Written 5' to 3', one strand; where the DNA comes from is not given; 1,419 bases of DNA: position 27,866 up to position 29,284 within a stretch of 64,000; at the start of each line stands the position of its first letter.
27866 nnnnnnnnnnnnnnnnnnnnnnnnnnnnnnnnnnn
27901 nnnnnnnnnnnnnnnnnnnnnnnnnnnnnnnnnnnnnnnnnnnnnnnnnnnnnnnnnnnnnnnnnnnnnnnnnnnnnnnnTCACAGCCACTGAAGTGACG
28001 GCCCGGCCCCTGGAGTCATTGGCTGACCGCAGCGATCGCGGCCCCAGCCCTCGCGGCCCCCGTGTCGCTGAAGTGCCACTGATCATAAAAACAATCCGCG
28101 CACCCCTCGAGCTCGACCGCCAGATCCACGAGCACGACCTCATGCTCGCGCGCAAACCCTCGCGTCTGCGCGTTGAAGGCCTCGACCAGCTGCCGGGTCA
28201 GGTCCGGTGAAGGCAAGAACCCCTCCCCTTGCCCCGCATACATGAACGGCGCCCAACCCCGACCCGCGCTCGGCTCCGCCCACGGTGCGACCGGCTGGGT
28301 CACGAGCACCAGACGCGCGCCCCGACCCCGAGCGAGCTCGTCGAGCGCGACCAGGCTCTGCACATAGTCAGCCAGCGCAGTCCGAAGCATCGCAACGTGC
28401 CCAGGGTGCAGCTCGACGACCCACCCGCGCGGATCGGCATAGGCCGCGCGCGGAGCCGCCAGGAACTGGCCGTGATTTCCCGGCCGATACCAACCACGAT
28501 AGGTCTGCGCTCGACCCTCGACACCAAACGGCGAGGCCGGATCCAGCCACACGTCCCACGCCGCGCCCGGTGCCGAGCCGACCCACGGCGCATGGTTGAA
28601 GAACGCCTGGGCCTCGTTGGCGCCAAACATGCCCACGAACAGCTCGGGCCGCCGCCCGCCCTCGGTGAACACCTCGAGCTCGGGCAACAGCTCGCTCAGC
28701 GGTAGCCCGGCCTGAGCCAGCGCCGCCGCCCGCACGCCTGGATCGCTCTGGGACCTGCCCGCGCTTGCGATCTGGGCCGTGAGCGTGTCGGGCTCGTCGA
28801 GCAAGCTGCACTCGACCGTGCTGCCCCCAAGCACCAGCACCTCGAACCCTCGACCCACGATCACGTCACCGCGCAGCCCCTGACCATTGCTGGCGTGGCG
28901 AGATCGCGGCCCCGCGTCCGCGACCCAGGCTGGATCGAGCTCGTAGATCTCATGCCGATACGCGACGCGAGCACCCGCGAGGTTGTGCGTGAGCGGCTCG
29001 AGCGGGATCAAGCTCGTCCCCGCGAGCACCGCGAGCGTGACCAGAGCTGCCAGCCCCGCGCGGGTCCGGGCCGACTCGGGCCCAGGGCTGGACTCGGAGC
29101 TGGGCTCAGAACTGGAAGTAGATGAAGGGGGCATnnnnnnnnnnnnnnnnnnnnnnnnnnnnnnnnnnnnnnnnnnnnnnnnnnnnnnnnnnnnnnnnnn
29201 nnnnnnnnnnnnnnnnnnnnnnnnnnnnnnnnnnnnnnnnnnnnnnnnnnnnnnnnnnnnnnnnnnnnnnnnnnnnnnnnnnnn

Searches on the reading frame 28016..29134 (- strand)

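Call 15: search_protein_families(library=pfam, proteins=[window:28016-29134:-], max_evalue=0.01)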
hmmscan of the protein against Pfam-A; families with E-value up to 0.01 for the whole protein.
window:28016-29134:- (372 aa): 1 family
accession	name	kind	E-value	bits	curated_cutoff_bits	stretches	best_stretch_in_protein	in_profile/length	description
PF13472.12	Lipase_GDSL_2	-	0.0015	19.5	32.9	1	263-361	91-177/178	GDSL-like Lipase/Acylhydrolase family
